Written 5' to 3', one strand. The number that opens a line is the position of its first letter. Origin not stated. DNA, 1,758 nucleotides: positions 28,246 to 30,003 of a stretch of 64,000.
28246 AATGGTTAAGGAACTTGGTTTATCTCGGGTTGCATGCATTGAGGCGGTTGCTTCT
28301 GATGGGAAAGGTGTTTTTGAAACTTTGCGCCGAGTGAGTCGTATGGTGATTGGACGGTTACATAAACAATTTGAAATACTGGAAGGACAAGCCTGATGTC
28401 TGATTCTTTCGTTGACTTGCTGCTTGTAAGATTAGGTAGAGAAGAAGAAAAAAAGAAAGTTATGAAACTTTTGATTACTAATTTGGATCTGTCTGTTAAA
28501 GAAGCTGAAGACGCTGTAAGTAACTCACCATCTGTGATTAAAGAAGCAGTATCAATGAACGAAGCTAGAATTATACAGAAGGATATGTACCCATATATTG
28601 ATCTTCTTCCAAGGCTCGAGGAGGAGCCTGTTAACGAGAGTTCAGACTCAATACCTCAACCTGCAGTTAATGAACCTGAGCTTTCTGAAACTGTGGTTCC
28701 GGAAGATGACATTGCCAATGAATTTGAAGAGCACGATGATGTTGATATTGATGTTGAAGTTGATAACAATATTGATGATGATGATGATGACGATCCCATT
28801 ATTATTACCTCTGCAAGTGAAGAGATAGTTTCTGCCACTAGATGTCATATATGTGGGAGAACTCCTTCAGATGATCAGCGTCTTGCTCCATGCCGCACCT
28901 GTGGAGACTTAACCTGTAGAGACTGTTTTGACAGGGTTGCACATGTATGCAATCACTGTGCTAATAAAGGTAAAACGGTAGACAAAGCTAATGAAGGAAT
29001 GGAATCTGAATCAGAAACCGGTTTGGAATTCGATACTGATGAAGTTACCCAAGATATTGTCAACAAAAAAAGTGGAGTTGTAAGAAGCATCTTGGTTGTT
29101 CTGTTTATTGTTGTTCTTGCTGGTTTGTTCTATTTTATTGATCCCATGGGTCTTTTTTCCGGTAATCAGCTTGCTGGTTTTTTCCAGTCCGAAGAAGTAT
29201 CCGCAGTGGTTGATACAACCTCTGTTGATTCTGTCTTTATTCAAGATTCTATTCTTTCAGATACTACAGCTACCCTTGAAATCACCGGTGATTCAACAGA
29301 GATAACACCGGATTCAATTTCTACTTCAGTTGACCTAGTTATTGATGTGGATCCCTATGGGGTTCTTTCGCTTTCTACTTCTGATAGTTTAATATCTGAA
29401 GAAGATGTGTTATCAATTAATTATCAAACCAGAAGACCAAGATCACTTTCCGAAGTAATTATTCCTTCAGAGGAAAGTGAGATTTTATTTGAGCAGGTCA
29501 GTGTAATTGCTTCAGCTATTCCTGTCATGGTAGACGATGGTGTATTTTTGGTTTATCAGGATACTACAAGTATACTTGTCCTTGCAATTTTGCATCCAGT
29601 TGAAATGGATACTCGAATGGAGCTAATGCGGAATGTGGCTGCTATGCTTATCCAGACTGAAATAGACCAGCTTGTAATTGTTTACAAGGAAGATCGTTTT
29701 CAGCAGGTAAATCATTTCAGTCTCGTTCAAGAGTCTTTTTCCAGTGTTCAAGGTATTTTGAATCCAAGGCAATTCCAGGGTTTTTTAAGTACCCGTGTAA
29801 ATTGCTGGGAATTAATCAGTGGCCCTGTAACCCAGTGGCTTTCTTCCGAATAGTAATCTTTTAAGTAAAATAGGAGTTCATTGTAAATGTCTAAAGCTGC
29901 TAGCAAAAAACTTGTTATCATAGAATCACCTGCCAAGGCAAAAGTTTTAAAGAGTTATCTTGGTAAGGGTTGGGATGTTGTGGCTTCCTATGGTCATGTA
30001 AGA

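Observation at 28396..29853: Partner protein combines an L7/L12 C-terminal-domain-like module with an 8-cysteine cross-brace-like cluster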

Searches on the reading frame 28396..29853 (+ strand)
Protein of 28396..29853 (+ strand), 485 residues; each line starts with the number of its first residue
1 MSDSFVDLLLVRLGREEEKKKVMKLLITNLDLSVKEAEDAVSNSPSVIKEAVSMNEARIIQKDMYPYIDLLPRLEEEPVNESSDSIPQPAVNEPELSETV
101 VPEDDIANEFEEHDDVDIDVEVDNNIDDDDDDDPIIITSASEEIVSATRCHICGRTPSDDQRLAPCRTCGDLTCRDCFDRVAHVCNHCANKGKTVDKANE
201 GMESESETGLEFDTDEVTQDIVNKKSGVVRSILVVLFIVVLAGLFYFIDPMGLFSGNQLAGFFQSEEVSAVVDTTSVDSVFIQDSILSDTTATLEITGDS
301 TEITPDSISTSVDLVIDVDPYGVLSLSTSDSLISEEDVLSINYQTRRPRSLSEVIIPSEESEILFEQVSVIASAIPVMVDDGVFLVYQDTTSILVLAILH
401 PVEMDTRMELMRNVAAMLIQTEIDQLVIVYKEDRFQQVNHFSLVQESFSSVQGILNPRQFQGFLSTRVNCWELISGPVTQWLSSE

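Call 3: search_protein_families(library=pfam, proteins=[window:28396-29853:+], max_evalue=1)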
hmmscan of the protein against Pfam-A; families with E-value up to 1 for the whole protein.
window:28396-29853:+ (485 aa): 4 families
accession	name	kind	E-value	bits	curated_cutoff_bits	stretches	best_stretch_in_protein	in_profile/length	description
PF00542.24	Ribosomal_L12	-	1.5e-05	25.7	25.9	1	16-63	9-56/67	Ribosomal protein L7/L12 C-terminal domain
PF05290.17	Baculo_IE-1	-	0.15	12.5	33.1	1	148-186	81-119/141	Baculovirus immediate-early protein (IE-0)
PF01363.27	FYVE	-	0.3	11.6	27.8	0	146-187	7-48/67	FYVE zinc finger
PF22586.1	ANCHR-like_BBOX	-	0.57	10.8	27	0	150-179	2-26/39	ANCHR-like B-box zinc-binding domain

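Call 4: search_protein_families(library=ncbifam, proteins=[window:28396-29853:+], max_evalue=1)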
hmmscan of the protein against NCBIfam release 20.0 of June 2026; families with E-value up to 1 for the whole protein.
window:28396-29853:+ (485 aa): 3 families
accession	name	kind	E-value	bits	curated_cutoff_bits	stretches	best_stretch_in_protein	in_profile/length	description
TIGR00855.1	L12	equivalog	0.00016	22.1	84.4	1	14-64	65-115/125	50S ribosomal protein L7/L12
NF008035.0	PRK10767.1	subfamily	0.051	12.6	338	1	143-198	137-196/374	molecular chaperone DnaJ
NF047918.2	MetA_acetyl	exception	0.13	11.5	460.5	1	392-466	37-106/302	homoserine O-acetyltransferase MetA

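Call 5: find_homologous_proteins(query=window:28396-29853:+, max_evalue=0.001)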
Query window:28396-29853:+ (485 aa): 134 proteins with E <= 0.001 among 8000 candidates; the best 120 are listed.
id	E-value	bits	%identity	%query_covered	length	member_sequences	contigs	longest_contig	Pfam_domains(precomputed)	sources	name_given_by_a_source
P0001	0.0e+0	1044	100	100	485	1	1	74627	PF00542.25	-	-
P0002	3.9e-156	538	54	100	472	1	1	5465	-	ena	-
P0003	1.7e-155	536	56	100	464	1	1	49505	-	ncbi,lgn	-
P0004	5.9e-154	531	53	100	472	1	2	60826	-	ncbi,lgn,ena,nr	ncbi:MAG: hypothetical protein KAR40_05180 [Candidatus Sabulitectum sp.]|nr:hypothetical protein [Ca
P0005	2.0e-151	523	53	100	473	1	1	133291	-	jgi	-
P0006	4.3e-150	519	51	100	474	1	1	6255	-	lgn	-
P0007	4.9e-150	518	53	100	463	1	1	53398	-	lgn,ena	-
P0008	5.4e-150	518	53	100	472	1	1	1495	-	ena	-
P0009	1.1e-149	517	51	100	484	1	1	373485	-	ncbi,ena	-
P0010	1.4e-148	514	55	100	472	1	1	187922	-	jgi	-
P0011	2.4e-147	510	51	100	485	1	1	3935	-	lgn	-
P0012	4.8e-147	509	52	100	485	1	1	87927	-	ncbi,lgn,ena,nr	ncbi:MAG: hypothetical protein KAH31_00590 [Candidatus Sabulitectum sp.]|nr:hypothetical protein [Ca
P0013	7.6e-147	508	51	100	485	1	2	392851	-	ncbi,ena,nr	ncbi:MAG: hypothetical protein KAH54_02640 [Candidatus Sabulitectum sp.]|nr:hypothetical protein [Ca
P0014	2.1e-146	506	52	100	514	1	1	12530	-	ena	-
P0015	8.1e-146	504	51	100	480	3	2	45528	-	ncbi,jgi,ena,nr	ncbi:MAG: hypothetical protein J7K88_11495 [Candidatus Fermentibacteraceae bacterium]|nr:hypothetica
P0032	2.6e-122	427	46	99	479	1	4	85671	PF00542.25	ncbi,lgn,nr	ncbi:hypothetical protein CSA37_04935 [Candidatus Fermentibacteria bacterium]|nr:MAG: hypothetical p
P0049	1.3e-87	313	36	99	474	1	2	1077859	-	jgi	jgi:hypothetical protein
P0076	8.3e-74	267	33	100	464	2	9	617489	-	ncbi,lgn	-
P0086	4.6e-71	258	34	95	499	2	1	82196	-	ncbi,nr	ncbi:MAG: hypothetical protein K8S15_09445 [Candidatus Aegiribacteria sp.]|nr:hypothetical protein [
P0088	2.4e-70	256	30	91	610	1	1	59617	-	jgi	jgi:uncharacterized protein YlaI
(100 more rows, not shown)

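Call 9: find_encoding_contigs(protein=P0049, flank=6000, max_places=2)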
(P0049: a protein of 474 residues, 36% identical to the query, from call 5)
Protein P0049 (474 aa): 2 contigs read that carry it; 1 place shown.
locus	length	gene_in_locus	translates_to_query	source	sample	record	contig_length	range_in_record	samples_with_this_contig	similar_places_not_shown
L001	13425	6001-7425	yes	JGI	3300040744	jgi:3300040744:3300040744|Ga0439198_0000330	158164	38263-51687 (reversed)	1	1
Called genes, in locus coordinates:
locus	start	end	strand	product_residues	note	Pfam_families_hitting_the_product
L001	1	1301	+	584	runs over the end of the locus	PF05524:PEP-utilisers_N, PF00391:PEP-utilizers, PF02896:PEP-utilizers_C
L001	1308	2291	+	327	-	PF00483:NTP_transferase, PF12804:NTP_transf_3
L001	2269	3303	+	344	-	PF13439:Glyco_transf_4, PF13579:Glyco_trans_4_4 (weak), PF00534:Glycos_transf_1, PF13692:Glyco_trans_1_4, PF20706:GT4-conflict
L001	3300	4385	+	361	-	PF20706:GT4-conflict (faint), PF13439:Glyco_transf_4, PF13477:Glyco_trans_4_2, PF13579:Glyco_trans_4_4, PF00534:Glycos_transf_1, PF13692:Glyco_trans_1_4, PF13524:Glyco_trans_1_2 (weak)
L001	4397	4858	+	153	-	PF07456:Hpre_diP_synt_I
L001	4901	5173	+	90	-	-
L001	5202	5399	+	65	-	PF02416:TatA_B_E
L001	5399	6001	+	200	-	PF00025:Arf, PF00009:GTP_EFTU (faint)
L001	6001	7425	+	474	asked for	-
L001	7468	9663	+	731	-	PF01751:Toprim, PF01131:Topoisom_bac, PF01396:Zn_ribbon_Top1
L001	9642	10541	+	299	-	PF02899:Phage_int_SAM_1, PF13495:Phage_int_SAM_4 (faint), PF00589:Phage_integrase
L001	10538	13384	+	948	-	PF11028:TMEM260_N, PF28495:TMEM260_2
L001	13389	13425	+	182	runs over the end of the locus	PF00227:Proteasome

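Call 10: find_encoding_contigs(protein=P0076, flank=6000, max_places=2)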
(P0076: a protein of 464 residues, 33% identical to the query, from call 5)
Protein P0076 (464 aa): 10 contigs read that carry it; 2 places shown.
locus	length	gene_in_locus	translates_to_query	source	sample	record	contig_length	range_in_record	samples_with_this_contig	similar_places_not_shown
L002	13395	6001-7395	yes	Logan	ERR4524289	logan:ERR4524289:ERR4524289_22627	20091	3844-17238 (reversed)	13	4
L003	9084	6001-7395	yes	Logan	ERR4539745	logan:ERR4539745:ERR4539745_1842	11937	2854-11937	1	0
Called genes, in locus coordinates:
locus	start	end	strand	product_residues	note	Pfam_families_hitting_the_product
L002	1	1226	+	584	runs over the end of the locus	PF05524:PEP-utilisers_N, PF00391:PEP-utilizers, PF02896:PEP-utilizers_C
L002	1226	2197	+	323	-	PF00483:NTP_transferase, PF12804:NTP_transf_3, PF24894:Hexapep_GlmU (faint), PF25087:GMPPB_C (weak)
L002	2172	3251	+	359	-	PF13439:Glyco_transf_4, PF13579:Glyco_trans_4_4 (weak), PF20706:GT4-conflict (weak), PF00534:Glycos_transf_1, PF13692:Glyco_trans_1_4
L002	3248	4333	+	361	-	PF20706:GT4-conflict (faint), PF13439:Glyco_transf_4, PF13579:Glyco_trans_4_4, PF00534:Glycos_transf_1, PF13524:Glyco_trans_1_2 (weak), PF13692:Glyco_trans_1_4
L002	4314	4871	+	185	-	PF07456:Hpre_diP_synt_I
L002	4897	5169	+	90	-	PF14209:DUF4321 (weak)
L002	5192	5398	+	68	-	PF02416:TatA_B_E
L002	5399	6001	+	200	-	PF04670:Gtr1_RagA (weak), PF00025:Arf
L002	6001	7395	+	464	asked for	-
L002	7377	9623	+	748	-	PF01751:Toprim, PF01131:Topoisom_bac, PF01396:Zn_ribbon_Top1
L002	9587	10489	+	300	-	PF02899:Phage_int_SAM_1, PF00589:Phage_integrase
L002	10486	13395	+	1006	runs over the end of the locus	PF11028:TMEM260_N, PF28495:TMEM260_2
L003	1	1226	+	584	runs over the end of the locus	PF05524:PEP-utilisers_N, PF00391:PEP-utilizers, PF02896:PEP-utilizers_C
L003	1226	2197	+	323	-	PF00483:NTP_transferase, PF12804:NTP_transf_3, PF24894:Hexapep_GlmU (faint), PF25087:GMPPB_C (weak)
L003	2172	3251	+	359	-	PF13439:Glyco_transf_4, PF13579:Glyco_trans_4_4 (weak), PF20706:GT4-conflict (weak), PF00534:Glycos_transf_1, PF13692:Glyco_trans_1_4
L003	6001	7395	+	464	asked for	-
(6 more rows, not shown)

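Call 15: predict_structure(alignment_id=A1)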
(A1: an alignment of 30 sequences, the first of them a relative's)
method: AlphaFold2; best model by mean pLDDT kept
length: 485 residues; sequences in the alignment: 30
mean_pLDDT: 72.6   pTM: 0.41
mean pLDDT of the five models: 72.6, 71.1, 70.9, 68.9, 68.4
residues with pLDDT >= 90: 224; 70-90: 66; 50-70: 51; < 50: 144
segments of 3 or more residues with pLDDT < 50: 77-101, 103-135, 199-224, 257-304, 306-315
pLDDT, mean of each block of 10 residues (from residue 1): 85 94 95 96 94 94 94 64 37 34 37 33 36 49 66 77 74 77 63 56 39 38 55 89 79 51 34 36 39 42 43 61 89 84 94 95 96 95 96 98 96 96 98 94 97 94 95 96 87
secondary structure, 60 per line:
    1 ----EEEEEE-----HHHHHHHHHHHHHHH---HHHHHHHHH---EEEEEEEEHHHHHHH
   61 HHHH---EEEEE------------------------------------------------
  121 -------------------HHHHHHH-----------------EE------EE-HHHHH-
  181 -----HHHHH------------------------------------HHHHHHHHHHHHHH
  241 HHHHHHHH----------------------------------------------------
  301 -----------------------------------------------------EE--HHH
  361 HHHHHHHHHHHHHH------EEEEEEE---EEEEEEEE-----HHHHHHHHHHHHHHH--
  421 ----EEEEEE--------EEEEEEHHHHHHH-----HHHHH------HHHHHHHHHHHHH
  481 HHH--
elements in order: E5-10 H16-30 H34-42 E46-53 H54-64 E68-72 H140-146 H175-179 H186-190 H227-248 H358-374 E381-387 E391-398 H404-418 E425-430 E439-444 H445-451 H457-461 H468-483

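Call 18: fold_search(model_id=the predicted structure, library=pdb)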
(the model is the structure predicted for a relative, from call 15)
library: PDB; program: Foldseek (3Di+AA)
matches with E <= 10: 460; with E <= 0.001: 0
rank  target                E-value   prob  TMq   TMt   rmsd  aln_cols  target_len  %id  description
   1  1rqs_MODEL_1_A        5.2e-03  1.00  0.13  0.72   2.5        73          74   26  NMR structure of C-terminal domain of ribosomal protein L7 from E.coli (released 2004-03-02)
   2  1ctf                  5.5e-03  1.00  0.12  0.78   1.9        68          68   28  STRUCTURE OF THE C-TERMINAL DOMAIN OF THE RIBOSOMAL PROTEIN L7/L12 FROM ESCHERICHIA COLI AT 1.7 ANGSTROMS (released 1987-01-15)
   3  2zjq_5                1.0e-02  1.00  0.12  0.69   3.4        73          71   26  Interaction of L7 with L11 induced by Microccocin binding to the Deinococcus radiodurans 50S subunit (released 2008-06-17)
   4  1rqu_A                1.1e-02  1.00  0.13  0.47   2.7        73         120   25  NMR structure of L7 dimer from E.coli (released 2004-03-02)
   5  3j9y_7                2.0e-02  1.00  0.12  0.72   2.6        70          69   26  Cryo-EM structure of tetracycline resistance protein TetM bound to a translating E.coli ribosome (released 2015-04-15)
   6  8yeq                  2.4e-02  1.00  0.12  0.62   3.2        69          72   22  Crystal structure of L7/L12 Ribosomal Protein from Mycobacterium tuberculosis (released 2024-09-04)
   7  8phj_W                2.9e-02  1.00  0.11  0.71   2.5        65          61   25  cA4-bound Cami1 in complex with 70S ribosome (released 2023-12-13)
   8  4v5m_BL               2.9e-02  1.00  0.12  0.69   3.0        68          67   26  tRNA tranlocation on the 70S ribosome: the pre-translocational translocation intermediate TI(PRE) (released 2014-07-09)
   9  6gb2_BL               3.4e-02  1.00  0.12  0.75   2.3        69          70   20  Unique features of mammalian mitochondrial translation initiation revealed by cryo-EM. This file contains the 39S rib (released 2018-08-08)
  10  6jis                  5.8e-02  0.80  0.14  0.23   5.2       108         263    9  Crystal structure of the histidine racemase CntK in cobalt and nickel transporter system of staphylococcus aureus (released 2019-10-16)
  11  7pao_W                6.9e-02  1.00  0.12  0.71   2.6        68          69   24  70S ribosome with EF-G, A*- and P/E-site tRNAs in Mycoplasma pneumoniae cells (released 2022-05-25)
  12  7lre_A                6.9e-02  0.16  0.10  0.10  14.8       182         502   14  Cryo-EM of the SLFN12-PDE3A complex: SLFN12 body refinement (released 2021-06-09)
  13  7lrd_A                6.9e-02  0.16  0.10  0.10  14.8       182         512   14  Cryo-EM of the SLFN12-PDE3A complex: Consensus subset model (released 2021-06-09)
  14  1dd3_A                8.7e-02  1.00  0.12  0.42   2.5        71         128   31  CRYSTAL STRUCTURE OF RIBOSOMAL PROTEIN L12 FROM THERMOTOGA MARITIMA (released 2000-11-13)
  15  5bte_B                1.2e-01  0.30  0.10  0.13  14.1       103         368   16  Crystal structure of Ashbya gossypii Rai1 in complex with pU(S)6-Mn2+ (released 2015-07-22)
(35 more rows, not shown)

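Call 27: find_encoding_contigs(protein=P0086, flank=5000, max_places=1)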
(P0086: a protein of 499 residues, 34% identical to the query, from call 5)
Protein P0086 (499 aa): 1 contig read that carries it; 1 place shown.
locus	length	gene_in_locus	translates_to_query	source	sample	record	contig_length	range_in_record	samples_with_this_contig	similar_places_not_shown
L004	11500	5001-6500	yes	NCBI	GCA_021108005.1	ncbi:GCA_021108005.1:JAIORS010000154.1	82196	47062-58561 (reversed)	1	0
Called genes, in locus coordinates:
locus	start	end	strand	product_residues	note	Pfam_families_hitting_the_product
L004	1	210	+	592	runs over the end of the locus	PF05524:PEP-utilisers_N, PF00391:PEP-utilizers, PF02896:PEP-utilizers_C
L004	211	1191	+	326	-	PF00483:NTP_transferase, PF12804:NTP_transf_3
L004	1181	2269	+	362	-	PF13439:Glyco_transf_4 (weak), PF13579:Glyco_trans_4_4 (weak), PF00534:Glycos_transf_1, PF13692:Glyco_trans_1_4, PF20706:GT4-conflict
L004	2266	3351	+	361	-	PF13439:Glyco_transf_4, PF13477:Glyco_trans_4_2, PF13579:Glyco_trans_4_4, PF20706:GT4-conflict (weak), PF00534:Glycos_transf_1, PF13692:Glyco_trans_1_4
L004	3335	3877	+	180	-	PF07456:Hpre_diP_synt_I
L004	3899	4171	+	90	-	-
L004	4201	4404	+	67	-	PF02416:TatA_B_E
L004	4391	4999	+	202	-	PF00025:Arf (weak)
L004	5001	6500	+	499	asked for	-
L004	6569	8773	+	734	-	PF01751:Toprim, PF01131:Topoisom_bac, PF01396:Zn_ribbon_Top1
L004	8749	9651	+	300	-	PF02899:Phage_int_SAM_1, PF00589:Phage_integrase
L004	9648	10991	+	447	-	PF11028:TMEM260_N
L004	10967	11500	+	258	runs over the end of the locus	PF28495:TMEM260_2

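Call 28: find_encoding_contigs(protein=P0088, flank=5000, max_places=1)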
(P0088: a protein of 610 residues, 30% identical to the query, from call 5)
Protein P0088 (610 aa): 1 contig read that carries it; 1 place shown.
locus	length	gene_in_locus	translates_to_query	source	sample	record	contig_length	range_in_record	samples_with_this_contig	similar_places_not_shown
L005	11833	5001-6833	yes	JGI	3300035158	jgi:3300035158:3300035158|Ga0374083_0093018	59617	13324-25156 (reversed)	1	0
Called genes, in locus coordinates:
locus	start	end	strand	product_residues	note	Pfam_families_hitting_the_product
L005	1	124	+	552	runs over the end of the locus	PF05524:PEP-utilisers_N, PF00391:PEP-utilizers, PF02896:PEP-utilizers_C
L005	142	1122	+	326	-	PF00483:NTP_transferase, PF12804:NTP_transf_3, PF25087:GMPPB_C (faint)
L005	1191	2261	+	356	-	PF13439:Glyco_transf_4, PF13579:Glyco_trans_4_4 (weak), PF00534:Glycos_transf_1, PF13692:Glyco_trans_1_4, PF20706:GT4-conflict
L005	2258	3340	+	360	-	PF13439:Glyco_transf_4, PF13579:Glyco_trans_4_4, PF20706:GT4-conflict, PF00534:Glycos_transf_1, PF13692:Glyco_trans_1_4, PF13524:Glyco_trans_1_2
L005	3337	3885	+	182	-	PF07456:Hpre_diP_synt_I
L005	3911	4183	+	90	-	-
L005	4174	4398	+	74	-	PF02416:TatA_B_E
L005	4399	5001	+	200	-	PF00025:Arf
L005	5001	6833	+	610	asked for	-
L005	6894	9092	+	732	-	PF01751:Toprim, PF01131:Topoisom_bac, PF01396:Zn_ribbon_Top1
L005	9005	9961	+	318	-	PF02899:Phage_int_SAM_1, PF00589:Phage_integrase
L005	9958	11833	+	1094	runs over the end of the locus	PF11028:TMEM260_N, PF28495:TMEM260_2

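Call 29: search_protein_representatives(alignment_id=A1)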
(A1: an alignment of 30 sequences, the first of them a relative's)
Query: 30 sequences, 493 profile positions. Proteins with E-value up to 0.001 (for the whole library): 59; up to 1e-10: 28; up to 1e-30: 23. The best 59 are listed.
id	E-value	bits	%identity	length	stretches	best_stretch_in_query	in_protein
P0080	2.1e-177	607.4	-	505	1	2-492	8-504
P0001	1.3e-175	601.6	-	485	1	2-491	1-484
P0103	1.0e-174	598.6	-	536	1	1-492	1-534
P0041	3.0e-174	597.0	-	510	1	2-491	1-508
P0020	5.3e-171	586.3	-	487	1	2-492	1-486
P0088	7.2e-167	572.7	-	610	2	111-492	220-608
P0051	5.1e-165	566.6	-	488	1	2-492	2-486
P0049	6.5e-162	556.3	-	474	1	3-492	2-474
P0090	8.4e-158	542.8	-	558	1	1-491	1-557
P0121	5.3e-148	510.5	-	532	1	2-492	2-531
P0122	5.3e-141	487.4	-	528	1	1-492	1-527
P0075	2.9e-139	481.6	-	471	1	3-491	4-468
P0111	3.0e-138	478.3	-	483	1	3-492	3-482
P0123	1.8e-135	469.1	-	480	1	3-490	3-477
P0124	4.1e-126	438.2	-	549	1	1-491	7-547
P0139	1.6e-07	47.1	-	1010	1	138-218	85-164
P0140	7.2e-07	44.9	-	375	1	154-206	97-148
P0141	3.1e-06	42.8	-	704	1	152-213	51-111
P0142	3.3e-06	42.8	-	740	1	140-206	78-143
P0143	7.9e-06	41.5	-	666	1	221-374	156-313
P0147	2.2e-05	40.0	-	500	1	137-206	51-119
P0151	1.3e-04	37.5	-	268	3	26-65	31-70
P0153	1.9e-04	36.9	-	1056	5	6-65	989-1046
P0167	8.1e-04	34.9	-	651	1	141-206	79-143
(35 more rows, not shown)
